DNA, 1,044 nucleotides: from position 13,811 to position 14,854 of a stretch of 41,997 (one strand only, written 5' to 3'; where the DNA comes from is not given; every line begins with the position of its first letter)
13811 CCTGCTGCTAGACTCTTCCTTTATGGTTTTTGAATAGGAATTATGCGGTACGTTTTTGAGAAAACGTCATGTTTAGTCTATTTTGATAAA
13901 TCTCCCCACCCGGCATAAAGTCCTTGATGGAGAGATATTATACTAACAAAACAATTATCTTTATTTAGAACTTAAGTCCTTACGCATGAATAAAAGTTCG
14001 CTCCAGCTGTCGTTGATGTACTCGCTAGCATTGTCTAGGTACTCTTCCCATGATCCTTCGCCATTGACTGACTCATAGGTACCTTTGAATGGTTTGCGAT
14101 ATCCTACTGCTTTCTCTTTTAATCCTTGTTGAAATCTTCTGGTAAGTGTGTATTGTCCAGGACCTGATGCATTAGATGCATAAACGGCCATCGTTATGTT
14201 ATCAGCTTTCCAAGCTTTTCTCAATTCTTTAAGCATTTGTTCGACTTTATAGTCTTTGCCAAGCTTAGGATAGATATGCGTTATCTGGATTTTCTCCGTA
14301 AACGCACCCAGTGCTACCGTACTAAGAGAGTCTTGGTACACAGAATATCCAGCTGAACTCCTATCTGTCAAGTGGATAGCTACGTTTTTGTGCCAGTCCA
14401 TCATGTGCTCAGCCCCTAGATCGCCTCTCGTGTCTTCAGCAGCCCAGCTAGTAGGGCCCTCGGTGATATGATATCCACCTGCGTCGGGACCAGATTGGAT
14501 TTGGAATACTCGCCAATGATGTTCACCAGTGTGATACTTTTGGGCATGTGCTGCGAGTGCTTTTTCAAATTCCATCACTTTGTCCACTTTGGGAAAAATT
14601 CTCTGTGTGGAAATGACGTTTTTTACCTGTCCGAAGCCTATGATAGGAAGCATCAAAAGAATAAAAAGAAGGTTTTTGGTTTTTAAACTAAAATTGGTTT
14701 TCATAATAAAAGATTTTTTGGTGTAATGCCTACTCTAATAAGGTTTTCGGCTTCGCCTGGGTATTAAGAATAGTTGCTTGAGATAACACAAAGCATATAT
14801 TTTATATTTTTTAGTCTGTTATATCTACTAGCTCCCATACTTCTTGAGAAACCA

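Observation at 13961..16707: Three secreted two-lobed proteins of unknown function are the only visible cargo of a hybrid-sensor locus that has no SusC/SusD or glycoside hydrolases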

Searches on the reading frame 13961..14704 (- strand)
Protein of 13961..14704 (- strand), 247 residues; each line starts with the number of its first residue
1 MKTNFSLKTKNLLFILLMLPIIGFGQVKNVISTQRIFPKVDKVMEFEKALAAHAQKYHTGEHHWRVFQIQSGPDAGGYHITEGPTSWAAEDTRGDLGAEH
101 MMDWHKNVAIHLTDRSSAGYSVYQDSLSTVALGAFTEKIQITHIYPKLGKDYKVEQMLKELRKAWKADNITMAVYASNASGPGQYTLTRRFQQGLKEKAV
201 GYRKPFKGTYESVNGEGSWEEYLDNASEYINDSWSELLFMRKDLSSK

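Call 3: search_protein_families(library=pfam, proteins=[window:13961-14704:-], max_evalue=1)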
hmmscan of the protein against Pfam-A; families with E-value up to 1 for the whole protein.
window:13961-14704:- (247 aa): 0 families

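Call 4: search_protein_families(library=ncbifam, proteins=[window:13961-14704:-], max_evalue=1)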
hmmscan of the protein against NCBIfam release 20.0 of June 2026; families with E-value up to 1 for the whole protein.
window:13961-14704:- (247 aa): 0 families

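Call 8: search_solved_structures(query=window:13961-14704:-, max_evalue=10)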
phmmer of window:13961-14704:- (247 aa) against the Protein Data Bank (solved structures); distinct sequences matched with E-value up to 10: 1.
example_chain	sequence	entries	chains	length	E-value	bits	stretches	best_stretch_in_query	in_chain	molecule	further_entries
7vwo_A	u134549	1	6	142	0.63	12.8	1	30-92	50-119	Ribonuclease VapC43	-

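Call 10: find_homologous_proteins(query=window:13961-14704:-)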
Query window:13961-14704:- (247 aa): 2093 proteins with E <= 0.001 among 2320 candidates; the best 120 are listed.
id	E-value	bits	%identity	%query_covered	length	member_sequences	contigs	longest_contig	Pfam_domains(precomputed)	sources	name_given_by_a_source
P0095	1.3e-164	563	100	100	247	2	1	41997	-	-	-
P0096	2.4e-117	409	74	96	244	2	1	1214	-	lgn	-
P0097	2.2e-115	402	68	100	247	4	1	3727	-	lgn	-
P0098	3.1e-115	402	67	100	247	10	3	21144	-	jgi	jgi:hypothetical protein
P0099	2.6e-113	396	67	100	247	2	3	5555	-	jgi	jgi:hypothetical protein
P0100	4.6e-113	395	67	100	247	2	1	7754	-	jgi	-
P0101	5.8e-113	394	68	100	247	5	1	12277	-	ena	-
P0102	2.2e-112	393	68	100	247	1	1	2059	-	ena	-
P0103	2.5e-112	392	69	100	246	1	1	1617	-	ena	-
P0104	4.9e-112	391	69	100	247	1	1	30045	-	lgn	-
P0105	1.2e-111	390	67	100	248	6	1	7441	-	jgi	jgi:hypothetical protein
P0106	1.4e-111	390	68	100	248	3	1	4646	-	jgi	jgi:hypothetical protein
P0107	1.5e-111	390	68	100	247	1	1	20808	-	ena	-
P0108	2.6e-111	389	68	100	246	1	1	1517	-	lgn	-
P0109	2.9e-111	389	66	100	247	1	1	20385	-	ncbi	-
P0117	1.0e-110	387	66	100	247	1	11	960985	-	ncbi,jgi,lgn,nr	ncbi:MAG: hypothetical protein K2Q24_06230 [Chitinophagaceae bacterium]|jgi:hypothetical protein|nr:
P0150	8.1e-109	381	68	93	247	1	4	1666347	-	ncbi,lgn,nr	ncbi:MAG: hypothetical protein IPH93_00120 [Saprospiraceae bacterium]|nr:hypothetical protein [Sapro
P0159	1.3e-108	380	66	100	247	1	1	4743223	-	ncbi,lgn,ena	-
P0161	1.4e-108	380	66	100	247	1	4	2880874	-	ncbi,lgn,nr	ncbi:hypothetical protein [Ferruginibacter sp.]|nr:hypothetical protein [Ferruginibacter sp.]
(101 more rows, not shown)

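Call 31: predict_structure(alignment_id=A2)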
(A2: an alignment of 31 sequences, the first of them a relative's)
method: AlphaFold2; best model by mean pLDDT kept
length: 247 residues; sequences in the alignment: 31
mean_pLDDT: 51.2   pTM: 0.44
mean pLDDT of the five models: 51.2, 49.7, 45.2, 41.8, 39.9
residues with pLDDT >= 90: 2; 70-90: 60; 50-70: 56; < 50: 129
segments of 3 or more residues with pLDDT < 50: 23-135, 178-180, 240-247
pLDDT, mean of each block of 10 residues (from residue 1): 64 72 38 34 45 41 29 26 27 34 27 24 24 49 75 83 77 60 64 53 66 86 80 58 39
secondary structure, 60 per line:
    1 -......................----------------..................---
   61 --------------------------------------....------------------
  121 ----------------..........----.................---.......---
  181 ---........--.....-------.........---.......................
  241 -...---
elements in order: H2-23 H40-57 H99-102 E137-146 H151-167 E171-177 E184-191 H194-198 H206-214 H218-229 E230-240
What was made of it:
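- The famB N-lobe model is poor (pLDDT 51 overall, call 31), so the His/Asp cluster is not shown to form one site.
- Tried and rejected: The shallow alignment gave a poor model (pLDDT 51, call 31).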

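Call 36: fold_search(model_id=the predicted structure, library=pdb)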
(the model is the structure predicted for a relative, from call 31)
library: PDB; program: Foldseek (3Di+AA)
matches with E <= 10: 1457; with E <= 0.001: 30
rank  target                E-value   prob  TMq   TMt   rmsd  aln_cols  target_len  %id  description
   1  2pd1_A                7.4e-05  1.00  0.29  0.61   5.4       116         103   16  Crystal structure of NE2512 protein of unknown function from Nitrosomonas europaea (released 2007-05-01)
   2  2omo_C                1.7e-04  1.00  0.29  0.59   4.3       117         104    8  Putative antibiotic biosynthesis monooxygenase from Nitrosomonas europaea (released 2007-01-30)
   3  2omo_G                1.9e-04  1.00  0.27  0.56   4.9       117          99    9  Putative antibiotic biosynthesis monooxygenase from Nitrosomonas europaea (released 2007-01-30)
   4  6wi5_A                1.9e-04  1.00  0.25  0.53   5.3       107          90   14  De novo designed protein Foldit4 (released 2020-04-22)
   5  1vqs_A                2.5e-04  1.00  0.33  0.66   3.4       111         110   11  Crystal structure of a nipsnap family protein with unknown function (atu4242) from agrobacterium tumefaciens str. c58  (released 2005-01-11)
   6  9lmm_B                2.8e-04  1.00  0.29  0.66   4.7       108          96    9  An antibiotic biosynthesis monooxygenase family protein from Streptomyces sp. MA37 (released 2025-11-26)
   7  3bgu_B                3.2e-04  1.00  0.27  0.53   5.6       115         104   12  Crystal structure of a dimeric ferredoxin-like protein of unknown function (tfu_0763) from thermobifida fusca yx at 1. (released 2007-12-11)
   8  2omo_D                3.6e-04  1.00  0.30  0.60   4.4       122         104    9  Putative antibiotic biosynthesis monooxygenase from Nitrosomonas europaea (released 2007-01-30)
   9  9lmn_A                3.6e-04  1.00  0.26  0.19   5.7       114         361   12  Crystal structure of a polyketide ABM/SchA-like domain-containing protein WhiE-ORFI from Streptomyces coelicolor (released 2025-11-26)
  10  1y0h_A                3.9e-04  1.00  0.32  0.70   4.3       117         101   14  Structure of Rv0793 from Mycobacterium tuberculosis (released 2004-12-28)
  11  2omo_F                4.4e-04  1.00  0.29  0.65   4.5       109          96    8  Putative antibiotic biosynthesis monooxygenase from Nitrosomonas europaea (released 2007-01-30)
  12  1vqy_B                4.4e-04  1.00  0.30  0.57   4.7       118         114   15  CRYSTAL STRUCTURE OF a NIPSNAP FAMILY PROTEIN (ATU5224) FROM AGROBACTERIUM TUMEFACIENS STR. C58 AT 2.40 A RESOLUTION (released 2005-01-18)
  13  5xzt_D                4.7e-04  1.00  0.29  0.61   4.4       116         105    5  C-terminal peptide depleted mutant of hydroxynitrile lyase from Passiflora edulis (PeHNL) (released 2017-11-22)
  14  1rjj_MODEL_1_A        5.0e-04  1.00  0.29  0.56   4.7       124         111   12  Solution structure of a homodimeric hypothetical protein, At5g22580, a structural genomics target from Arabido (released 2003-12-09)
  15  3bgu_A                5.3e-04  1.00  0.27  0.52   5.5       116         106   12  Crystal structure of a dimeric ferredoxin-like protein of unknown function (tfu_0763) from thermobifida fusca yx at 1. (released 2007-12-11)
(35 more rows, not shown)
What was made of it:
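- On Dimeric alpha+beta barrel (ABM/NIPSNAP/Dabb) superfamily: FamB C-lobe at moderate confidence (calls 31, 36).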

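Call 37: find_encoding_contigs(protein=P0159, flank=10000, max_places=2)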
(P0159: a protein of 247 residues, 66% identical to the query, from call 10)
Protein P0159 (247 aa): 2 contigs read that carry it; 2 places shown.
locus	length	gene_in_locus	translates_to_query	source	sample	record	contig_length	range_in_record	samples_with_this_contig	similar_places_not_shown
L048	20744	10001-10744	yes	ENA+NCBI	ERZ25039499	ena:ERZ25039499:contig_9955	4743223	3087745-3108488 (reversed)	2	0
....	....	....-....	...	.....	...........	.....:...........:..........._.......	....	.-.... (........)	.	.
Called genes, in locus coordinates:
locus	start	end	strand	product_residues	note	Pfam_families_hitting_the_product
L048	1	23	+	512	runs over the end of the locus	PF14322:SusD-like_3, PF12771:SusD-like_2 (faint), PF07980:SusD_RagB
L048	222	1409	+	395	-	PF10509:GalKase_gal_bdg, PF00288:GHMP_kinases_N, PF08544:GHMP_kinases_C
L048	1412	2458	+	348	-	PF01087:GalP_UDP_transf, PF16268:DUF4921 (weak), PF02744:GalP_UDP_tr_C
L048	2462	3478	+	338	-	PF00106:adh_short (weak), PF01073:3Beta_HSD, PF01370:Epimerase, PF02719:Polysacc_synt_2, PF04321:RmlD_sub_bind, PF16363:GDP_Man_Dehyd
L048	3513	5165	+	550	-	PF00474:SSF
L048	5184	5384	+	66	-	-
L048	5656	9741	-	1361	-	PF07494:Reg_prop (faint), PF07495:Y_Y_Y, PF00512:HisKA, PF02518:HATPase_c, PF00072:Response_reg, PF12833:HTH_18, PF00165:HTH_AraC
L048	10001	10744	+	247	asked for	-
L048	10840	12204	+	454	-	PF07690:MFS_1, PF13000:Acatn, PF03092:BT1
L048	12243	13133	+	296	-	PF00775:Dioxygenase_C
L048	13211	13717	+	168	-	PF01042:Ribonuc_L-PSP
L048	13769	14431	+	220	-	-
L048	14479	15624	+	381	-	PF00144:Beta-lactamase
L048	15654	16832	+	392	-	PF01244:Peptidase_M19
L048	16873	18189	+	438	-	PF13520:AA_permease_2, PF00324:AA_permease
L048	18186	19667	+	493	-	PF07969:Amidohydro_3 (weak), PF01979:Amidohydro_1 (weak)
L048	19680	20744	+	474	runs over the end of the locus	PF00561:Abhydrolase_1, PF03096:Ndr (faint), PF12146:Hydrolase_4 (weak), PF12697:Abhydrolase_6, PF12680:SnoaL_2 (faint), PF14534:DUF4440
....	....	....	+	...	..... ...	-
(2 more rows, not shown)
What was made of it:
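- In L048 a SusD-like gene and galactose genes lie on the other side of the HTCS (call 37). L048 has SusD-like and galactose genes on the far side of the HTCS (call 37).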

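Call 38: find_encoding_contigs(protein=P0150, flank=10000, max_places=2)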
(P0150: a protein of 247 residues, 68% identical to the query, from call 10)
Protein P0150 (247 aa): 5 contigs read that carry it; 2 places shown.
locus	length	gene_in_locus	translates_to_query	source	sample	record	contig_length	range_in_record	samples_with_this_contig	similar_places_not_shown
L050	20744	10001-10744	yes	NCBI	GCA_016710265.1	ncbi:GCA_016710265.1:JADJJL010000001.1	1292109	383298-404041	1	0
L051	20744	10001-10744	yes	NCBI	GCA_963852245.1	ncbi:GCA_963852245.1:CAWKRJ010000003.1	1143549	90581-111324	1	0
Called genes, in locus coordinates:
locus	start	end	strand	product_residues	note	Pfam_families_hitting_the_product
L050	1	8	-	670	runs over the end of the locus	PF07494:Reg_prop (faint)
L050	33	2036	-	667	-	PF13585:CHU_C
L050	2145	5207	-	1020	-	PF07603:Lcl_C (weak), PF01839:FG-GAP (faint), PF13517:FG-GAP_3, PF18962:Por_Secre_tail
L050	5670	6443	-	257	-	PF00072:Response_reg, PF12833:HTH_18, PF00165:HTH_AraC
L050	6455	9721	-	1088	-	PF07494:Reg_prop (faint), PF07495:Y_Y_Y, PF00512:HisKA, PF02518:HATPase_c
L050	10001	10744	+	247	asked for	-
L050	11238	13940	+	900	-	PF26549:Tricorn_N (faint)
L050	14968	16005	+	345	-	-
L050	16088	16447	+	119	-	-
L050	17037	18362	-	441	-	-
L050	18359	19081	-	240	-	PF03309:Pan_kinase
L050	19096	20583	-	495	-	PF02142:MGS, PF01808:AICARFT_IMPCHas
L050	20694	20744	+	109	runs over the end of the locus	PF14114:DUF4286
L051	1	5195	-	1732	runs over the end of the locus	PF02494:HYR (faint), PF13620:CarboxypepD_reg (faint), PF18962:Por_Secre_tail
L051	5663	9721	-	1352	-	PF07494:Reg_prop (faint), PF07495:Y_Y_Y, PF00512:HisKA, PF02518:HATPase_c, PF00072:Response_reg, PF00165:HTH_AraC, PF12833:HTH_18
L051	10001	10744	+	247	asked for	-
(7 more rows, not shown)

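Call 39: find_encoding_contigs(protein=P0161, flank=10000, max_places=2)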
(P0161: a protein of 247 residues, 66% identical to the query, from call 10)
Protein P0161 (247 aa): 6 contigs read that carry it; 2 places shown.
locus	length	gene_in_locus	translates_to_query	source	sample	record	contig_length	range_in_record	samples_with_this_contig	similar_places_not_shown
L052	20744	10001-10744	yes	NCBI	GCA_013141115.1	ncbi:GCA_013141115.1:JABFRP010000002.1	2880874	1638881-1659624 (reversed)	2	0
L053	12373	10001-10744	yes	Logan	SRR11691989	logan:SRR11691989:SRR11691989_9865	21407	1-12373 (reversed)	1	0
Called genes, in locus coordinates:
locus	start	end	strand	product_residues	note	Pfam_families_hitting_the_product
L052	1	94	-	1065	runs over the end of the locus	PF12837:Fer4_6 (faint), PF12838:Fer4_7 (weak), PF13183:Fer4_8 (faint), PF13237:Fer4_10 (faint), PF13247:Fer4_11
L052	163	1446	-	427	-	PF02085:Cytochrom_CIII (faint), PF14522:Cytochrome_C7 (faint), PF14537:Cytochrom_c3_2 (faint), PF00034:Cytochrom_C, PF13442:Cytochrome_CBB3 (weak), PF22113:Mtrc-MtrF_II-IV_dom (weak)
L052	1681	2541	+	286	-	PF00551:Formyl_trans_N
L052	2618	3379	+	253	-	PF13715:CarbopepD_reg_2 (weak)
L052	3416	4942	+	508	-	PF00144:Beta-lactamase, PF11954:DUF3471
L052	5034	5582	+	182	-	-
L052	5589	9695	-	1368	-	PF07494:Reg_prop (faint), PF07495:Y_Y_Y, PF00512:HisKA, PF02518:HATPase_c, PF00072:Response_reg, PF12833:HTH_18, PF00165:HTH_AraC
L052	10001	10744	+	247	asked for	-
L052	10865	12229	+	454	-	PF07690:MFS_1, PF13000:Acatn, PF03092:BT1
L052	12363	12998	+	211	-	PF04238:DUF420 (faint), PF10067:DUF2306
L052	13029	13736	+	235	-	-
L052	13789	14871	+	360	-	PF12006:DUF3500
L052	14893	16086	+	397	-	PF01244:Peptidase_M19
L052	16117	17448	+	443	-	PF03222:Trp_Tyr_perm (weak), PF13520:AA_permease_2, PF00324:AA_permease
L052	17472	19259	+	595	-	PF05960:DUF885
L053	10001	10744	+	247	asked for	-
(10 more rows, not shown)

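Call 40: find_encoding_contigs(protein=P0117, flank=10000, max_places=2)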
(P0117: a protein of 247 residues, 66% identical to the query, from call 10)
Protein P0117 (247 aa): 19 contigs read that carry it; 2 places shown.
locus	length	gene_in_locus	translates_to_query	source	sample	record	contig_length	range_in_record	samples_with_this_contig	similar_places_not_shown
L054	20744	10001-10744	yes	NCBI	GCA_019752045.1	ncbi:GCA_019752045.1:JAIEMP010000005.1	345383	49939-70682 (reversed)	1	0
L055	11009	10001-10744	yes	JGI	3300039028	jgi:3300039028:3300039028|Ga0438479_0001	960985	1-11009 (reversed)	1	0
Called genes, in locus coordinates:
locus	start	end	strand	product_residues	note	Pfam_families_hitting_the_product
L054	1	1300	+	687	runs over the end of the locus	PF26549:Tricorn_N (weak), PF26550:Tricorn_2nd (weak), PF07676:PD40 (weak), PF00930:DPPIV_N, PF02129:Peptidase_S15 (faint), PF20434:BD-FAE (faint), PF00326:Peptidase_S9, PF01738:DLH (weak)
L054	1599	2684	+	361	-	-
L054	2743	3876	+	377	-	PF08495:FIST, PF10442:FIST_C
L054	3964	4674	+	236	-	-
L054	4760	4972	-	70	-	PF11127:YgaP-like_TM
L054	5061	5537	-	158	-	PF00583:Acetyltransf_1, PF13673:Acetyltransf_10, PF13508:Acetyltransf_7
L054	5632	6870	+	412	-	PF01244:Peptidase_M19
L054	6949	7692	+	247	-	PF00072:Response_reg, PF04397:LytTR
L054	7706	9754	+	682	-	PF13424:TPR_12 (weak), PF17874:TPR_MalT (weak), PF17874:TPR_MalT (weak), PF13424:TPR_12, PF07536:HWE_HK (weak), PF07568:HisKA_2, PF13581:HATPase_c_2 (weak), PF02518:HATPase_c (weak), +10 more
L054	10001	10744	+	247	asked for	-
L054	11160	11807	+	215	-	PF04238:DUF420 (faint), PF10067:DUF2306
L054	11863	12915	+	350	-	PF12006:DUF3500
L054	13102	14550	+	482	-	PF01494:FAD_binding_3 (faint), PF07992:Pyr_redox_2 (weak), PF00890:FAD_binding_2 (weak), PF01266:DAO (weak), PF01593:Amino_oxidase, PF03486:HI0933_like (faint), PF13450:NAD_binding_8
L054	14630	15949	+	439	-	PF01546:Peptidase_M20, PF07687:M20_dimer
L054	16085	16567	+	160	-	PF13924:Lipocalin_5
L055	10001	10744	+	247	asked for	-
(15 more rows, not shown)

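Call 41: search_protein_representatives(alignment_id=A2)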
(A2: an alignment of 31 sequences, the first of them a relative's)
Query: 31 sequences, 247 profile positions. Proteins with E-value up to 0.001 (for the whole library): 337; up to 1e-10: 155; up to 1e-30: 37. The best 150 are listed.
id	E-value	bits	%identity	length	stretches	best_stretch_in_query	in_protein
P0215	1.7e-110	384.5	-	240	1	10-247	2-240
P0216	3.2e-96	337.8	-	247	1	1-247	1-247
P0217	6.0e-74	264.9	-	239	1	10-247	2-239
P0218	5.7e-68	245.3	-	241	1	10-242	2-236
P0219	3.5e-67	242.7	-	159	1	9-167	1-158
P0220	4.5e-57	209.6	-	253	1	8-247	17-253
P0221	6.2e-56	205.9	-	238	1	10-246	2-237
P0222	2.0e-53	197.6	-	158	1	1-114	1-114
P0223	4.2e-53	196.6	-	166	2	10-84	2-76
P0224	5.8e-53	196.1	-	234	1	9-247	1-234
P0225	2.2e-52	194.2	-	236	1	9-246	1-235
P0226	3.7e-51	190.2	-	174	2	34-160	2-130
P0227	6.4e-49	182.9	-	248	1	26-246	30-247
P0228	4.4e-48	180.1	-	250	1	8-245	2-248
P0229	5.9e-48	179.7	-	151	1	100-247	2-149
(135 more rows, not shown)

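Call 44: search_solved_structures(query=A3, max_evalue=10)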
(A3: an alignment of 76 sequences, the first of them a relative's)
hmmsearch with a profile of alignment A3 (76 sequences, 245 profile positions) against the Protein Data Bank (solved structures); distinct sequences matched with E-value up to 10: 2.
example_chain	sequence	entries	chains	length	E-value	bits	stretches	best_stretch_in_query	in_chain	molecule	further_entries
4ib2_A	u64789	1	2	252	1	12.4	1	113-157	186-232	Putative Lipoprotein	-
4j7z_A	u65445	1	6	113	2.2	11.3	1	126-177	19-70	Chaperone protein DnaJ 2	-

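Call 45: search_protein_families(library=pfam, alignment_id=A3, max_evalue=0.1)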
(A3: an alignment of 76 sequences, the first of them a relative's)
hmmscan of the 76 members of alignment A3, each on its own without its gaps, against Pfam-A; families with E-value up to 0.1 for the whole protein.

A. member 1, P0095 (247 aa): 0 families

B. families by the number of members that match (of 76 scanned): 15 families
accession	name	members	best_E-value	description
PF07978.19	NIPSNAP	2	0.0018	NIPSNAP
PF03992.22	ABM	1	3.6e-05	Antibiotic biosynthesis monooxygenase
PF18924.5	DUF5674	1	0.021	Protein of unknown function (DUF5674)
PF20356.3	DUF6651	1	0.027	Family of unknown function (DUF6651)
PF16130.10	DUF4842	1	0.03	Domain of unknown function (DUF4842)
PF22407.1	Cmr1_C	1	0.032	Cmr1, C-terminal domain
PF12876.13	Cellulase-like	1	0.055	Sugar-binding cellulase-like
PF08888.16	HopJ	1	0.061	HopJ type III effector protein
PF22428.2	Dis32-like_C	1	0.065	DIS3-like exonuclease 2-like, C-terminal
PF01900.24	RNase_P_Rpp14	1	0.066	Rpp14/Pop5 family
PF24246.1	SH3b_T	1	0.071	SH3b_T domain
PF21735.3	RtxA_C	1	0.071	C-terminal repeat from RTX toxins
PF21730.2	Vma22_CCDC115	1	0.083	Vma22/CCDC115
PF06405.16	RCC_reductase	1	0.087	Red chlorophyll catabolite reductase (RCC reductase)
PF17093.10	PBP_N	1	0.094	Penicillin-binding protein N-terminus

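Call 48: find_related_loci(query=A2, collection=metagenome_contigs, flank=8000)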
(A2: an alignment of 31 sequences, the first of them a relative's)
Query A2 (247 aa) in metagenome_contigs; peptide patterns used: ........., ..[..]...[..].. (x = any residue, [..] = any of these).
380 stretches matched a pattern; 188 encode a relative of the query (tblastn E <= 1e-3); the best 80 are kept; 80 distinct loci.
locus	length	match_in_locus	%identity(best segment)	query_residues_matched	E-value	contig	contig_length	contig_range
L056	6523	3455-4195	67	1-247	1e-116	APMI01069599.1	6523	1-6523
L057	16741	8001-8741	65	1-247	2e-114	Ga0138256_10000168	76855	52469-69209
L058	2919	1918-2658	66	1-247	2e-118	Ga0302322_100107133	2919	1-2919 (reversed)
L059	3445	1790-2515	67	7-247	5e-116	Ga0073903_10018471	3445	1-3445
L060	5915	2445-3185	64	1-247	7e-114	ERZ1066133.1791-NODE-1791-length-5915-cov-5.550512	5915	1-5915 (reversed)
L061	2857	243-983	66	1-247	1e-117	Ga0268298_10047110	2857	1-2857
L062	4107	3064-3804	64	1-247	8e-115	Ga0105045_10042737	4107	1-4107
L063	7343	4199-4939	65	1-247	8e-114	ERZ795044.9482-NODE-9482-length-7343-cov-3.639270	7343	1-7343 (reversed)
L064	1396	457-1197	64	1-247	2e-122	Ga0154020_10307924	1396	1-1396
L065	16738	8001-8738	66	1-247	3e-113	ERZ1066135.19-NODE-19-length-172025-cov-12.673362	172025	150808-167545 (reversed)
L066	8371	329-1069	67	1-247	3e-113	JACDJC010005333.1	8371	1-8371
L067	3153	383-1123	64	1-247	5e-116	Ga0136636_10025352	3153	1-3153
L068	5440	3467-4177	68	12-247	1e-112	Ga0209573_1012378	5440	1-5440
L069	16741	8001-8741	64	1-247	1e-112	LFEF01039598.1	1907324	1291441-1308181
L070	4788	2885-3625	65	1-247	3e-113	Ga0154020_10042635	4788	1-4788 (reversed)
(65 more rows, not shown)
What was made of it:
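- Tried and rejected: I repeated it with the narrow alignment (call 48).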
